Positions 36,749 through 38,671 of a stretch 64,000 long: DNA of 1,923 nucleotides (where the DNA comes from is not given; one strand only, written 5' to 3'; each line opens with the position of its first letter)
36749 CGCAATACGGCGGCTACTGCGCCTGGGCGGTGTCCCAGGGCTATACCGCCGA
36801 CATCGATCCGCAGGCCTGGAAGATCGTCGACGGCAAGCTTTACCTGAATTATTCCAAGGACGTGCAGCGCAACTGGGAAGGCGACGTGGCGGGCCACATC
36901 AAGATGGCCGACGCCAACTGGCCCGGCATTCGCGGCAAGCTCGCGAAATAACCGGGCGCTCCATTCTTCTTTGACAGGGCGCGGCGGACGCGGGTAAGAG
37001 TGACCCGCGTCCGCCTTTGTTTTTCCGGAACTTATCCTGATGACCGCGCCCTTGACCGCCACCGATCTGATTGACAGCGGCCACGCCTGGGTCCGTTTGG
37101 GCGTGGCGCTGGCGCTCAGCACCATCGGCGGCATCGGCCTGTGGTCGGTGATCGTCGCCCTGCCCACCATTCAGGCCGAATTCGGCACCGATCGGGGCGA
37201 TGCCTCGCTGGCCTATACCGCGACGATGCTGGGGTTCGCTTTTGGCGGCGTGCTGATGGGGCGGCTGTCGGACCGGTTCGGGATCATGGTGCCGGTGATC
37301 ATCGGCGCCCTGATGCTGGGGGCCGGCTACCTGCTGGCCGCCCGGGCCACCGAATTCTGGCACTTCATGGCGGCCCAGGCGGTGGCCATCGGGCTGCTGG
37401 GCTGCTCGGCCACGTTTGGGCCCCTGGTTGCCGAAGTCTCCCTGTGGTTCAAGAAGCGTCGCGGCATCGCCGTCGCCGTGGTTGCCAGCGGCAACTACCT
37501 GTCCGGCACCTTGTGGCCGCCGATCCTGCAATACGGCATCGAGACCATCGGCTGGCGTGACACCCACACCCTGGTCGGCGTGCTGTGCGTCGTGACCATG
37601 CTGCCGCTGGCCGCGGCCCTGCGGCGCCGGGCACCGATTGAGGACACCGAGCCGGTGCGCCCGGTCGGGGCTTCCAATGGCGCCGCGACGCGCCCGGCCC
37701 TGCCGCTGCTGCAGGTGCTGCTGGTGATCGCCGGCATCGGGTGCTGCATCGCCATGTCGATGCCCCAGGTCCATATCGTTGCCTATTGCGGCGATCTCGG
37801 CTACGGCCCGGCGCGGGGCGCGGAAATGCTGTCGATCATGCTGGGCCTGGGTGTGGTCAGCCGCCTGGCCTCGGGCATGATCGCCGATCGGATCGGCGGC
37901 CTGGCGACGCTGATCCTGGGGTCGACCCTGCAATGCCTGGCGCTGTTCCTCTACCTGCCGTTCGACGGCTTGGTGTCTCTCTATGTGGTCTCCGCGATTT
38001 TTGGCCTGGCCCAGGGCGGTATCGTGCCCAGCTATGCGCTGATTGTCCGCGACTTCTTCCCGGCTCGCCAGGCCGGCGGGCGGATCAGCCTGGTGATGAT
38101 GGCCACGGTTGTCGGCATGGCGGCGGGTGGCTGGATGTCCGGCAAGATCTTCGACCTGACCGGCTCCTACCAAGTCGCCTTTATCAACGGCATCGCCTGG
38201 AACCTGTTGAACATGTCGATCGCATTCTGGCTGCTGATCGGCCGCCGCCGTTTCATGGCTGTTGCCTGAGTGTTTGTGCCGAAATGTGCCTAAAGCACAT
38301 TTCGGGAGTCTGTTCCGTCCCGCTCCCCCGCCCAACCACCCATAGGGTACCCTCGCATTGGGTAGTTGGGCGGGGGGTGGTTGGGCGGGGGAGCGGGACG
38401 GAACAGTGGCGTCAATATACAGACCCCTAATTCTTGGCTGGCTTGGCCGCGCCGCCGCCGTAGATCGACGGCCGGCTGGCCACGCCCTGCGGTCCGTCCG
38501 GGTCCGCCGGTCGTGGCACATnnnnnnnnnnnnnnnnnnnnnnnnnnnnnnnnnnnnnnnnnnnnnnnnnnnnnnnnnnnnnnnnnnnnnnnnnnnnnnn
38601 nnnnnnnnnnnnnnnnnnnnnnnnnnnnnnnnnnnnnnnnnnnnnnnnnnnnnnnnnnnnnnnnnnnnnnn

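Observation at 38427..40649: Cytoplasmic catabolic-type reductive dehalogenase homologue in an aerobic alphaproteobacterial context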

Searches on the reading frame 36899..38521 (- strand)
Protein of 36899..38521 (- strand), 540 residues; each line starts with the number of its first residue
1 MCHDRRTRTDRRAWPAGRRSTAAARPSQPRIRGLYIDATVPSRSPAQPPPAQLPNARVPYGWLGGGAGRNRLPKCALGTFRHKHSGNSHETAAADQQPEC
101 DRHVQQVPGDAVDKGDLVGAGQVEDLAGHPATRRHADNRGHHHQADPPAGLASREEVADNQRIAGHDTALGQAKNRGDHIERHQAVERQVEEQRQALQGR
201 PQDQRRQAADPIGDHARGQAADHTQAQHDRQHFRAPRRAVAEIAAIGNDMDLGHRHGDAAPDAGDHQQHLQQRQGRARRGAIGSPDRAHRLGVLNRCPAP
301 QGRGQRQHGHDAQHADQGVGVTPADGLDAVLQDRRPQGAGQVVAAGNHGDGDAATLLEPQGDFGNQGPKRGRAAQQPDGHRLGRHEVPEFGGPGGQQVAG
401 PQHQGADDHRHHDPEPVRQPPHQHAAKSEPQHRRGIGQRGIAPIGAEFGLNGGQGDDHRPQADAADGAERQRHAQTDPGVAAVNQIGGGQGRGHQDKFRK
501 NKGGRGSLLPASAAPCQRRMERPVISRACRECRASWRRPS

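Call 4: search_protein_families(library=pfam, proteins=[window:36899-38521:-], max_evalue=0.01)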
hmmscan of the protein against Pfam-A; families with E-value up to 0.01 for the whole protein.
window:36899-38521:- (540 aa): 0 families

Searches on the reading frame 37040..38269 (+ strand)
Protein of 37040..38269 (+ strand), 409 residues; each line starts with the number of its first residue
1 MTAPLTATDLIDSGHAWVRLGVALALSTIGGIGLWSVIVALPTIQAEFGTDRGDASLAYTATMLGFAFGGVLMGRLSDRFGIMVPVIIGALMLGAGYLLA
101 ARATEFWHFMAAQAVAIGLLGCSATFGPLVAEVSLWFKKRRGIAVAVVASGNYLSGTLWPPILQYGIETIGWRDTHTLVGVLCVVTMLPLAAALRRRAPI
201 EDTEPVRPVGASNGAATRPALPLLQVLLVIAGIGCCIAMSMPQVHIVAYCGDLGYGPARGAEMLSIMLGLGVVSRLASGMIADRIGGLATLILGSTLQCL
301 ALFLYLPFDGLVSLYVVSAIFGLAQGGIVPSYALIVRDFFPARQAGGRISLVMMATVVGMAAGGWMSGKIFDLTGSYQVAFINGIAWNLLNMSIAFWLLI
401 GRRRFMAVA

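Call 8: search_protein_families(library=pfam, proteins=[window:37040-38269:+], max_evalue=0.001)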
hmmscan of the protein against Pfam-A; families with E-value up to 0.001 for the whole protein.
window:37040-38269:+ (409 aa): 2 families
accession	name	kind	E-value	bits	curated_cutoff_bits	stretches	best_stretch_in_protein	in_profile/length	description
PF07690.21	MFS_1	-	5.9e-39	134.4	33.4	2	27-310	5-290/347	Major Facilitator Superfamily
PF06609.19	TRI12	-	0.00026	20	23.2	1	37-129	63-153/599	Fungal trichothecene efflux pump (TRI12)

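Call 24: search_protein_families(library=ncbifam, proteins=[window:37040-38269:+], max_evalue=0.001)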
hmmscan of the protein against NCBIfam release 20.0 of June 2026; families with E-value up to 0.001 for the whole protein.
window:37040-38269:+ (409 aa): 24 families
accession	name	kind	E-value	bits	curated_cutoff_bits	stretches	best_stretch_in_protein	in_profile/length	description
NF049980.1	SfMCT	equivalog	3.8e-32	111.4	320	1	26-382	12-373/378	L-lactate MFS transporter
TIGR00893.1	2A0114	subfamily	1.4e-19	70.4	395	2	39-186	15-161/399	D-galactonate transporter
TIGR00895.1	2A0115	subfamily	1.3e-17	63.8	418.55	1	16-194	15-192/398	aromatic acid/H+ symport family MFS transporter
TIGR00890.1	2A0111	subfamily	5.7e-17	61.7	374.85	1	40-384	25-368/377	oxalate/formate antiport family MFS transporter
TIGR00881.1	2A0104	subfamily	1.2e-14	54.2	407.75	1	37-188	14-165/379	phosphoglycerate transporter protein PgtP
TIGR00892.1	2A0113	subfamily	2.4e-13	49.6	586.1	1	11-184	12-184/455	monocarboxylate transporter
TIGR04259.1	oxa_formateAnti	equivalog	1.3e-10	40.7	335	1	18-401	3-394/405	oxalate/formate MFS antiporter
NF003024.0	PRK03893.1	subfamily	3.4e-09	36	604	1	30-199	33-196/497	sialate:H+ symport family MFS transporter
NF053813.1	MFS_TcaB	equivalog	5.3e-08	32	475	1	25-114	13-102/396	putative multidrug effflux MFS transporter TcaB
NF038246.1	bile_salt_MFS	equivalog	7.4e-08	31.7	400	1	55-195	43-186/408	conjugated bile salt MFS transporter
NF012175.1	tet_MFS_L_K_45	equivalog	1.6e-07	30.5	650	1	38-196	20-177/444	Tet(L)/Tet(K)/Tet(45) family tetracycline efflux MFS transporter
NF008270.1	PRK11043.1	equivalog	4e-07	29.5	430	1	26-192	13-178/382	purine nucleoside transporter PunC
NF053517.1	HbztTptrPcaK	equivalog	4.1e-07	29.3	770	1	252-403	48-199/437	4-hydroxybenzoate transporter PcaK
TIGR00710.1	efflux_Bcr_CflA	subfamily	6.1e-07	29.2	200.9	1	39-114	26-101/385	Bcr/CflA family efflux MFS transporter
NF008586.0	PRK11551.1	equivalog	1.3e-06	27.7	410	1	14-404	11-400/406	3-(3-hydroxy-phenyl)propionate transporter MhpT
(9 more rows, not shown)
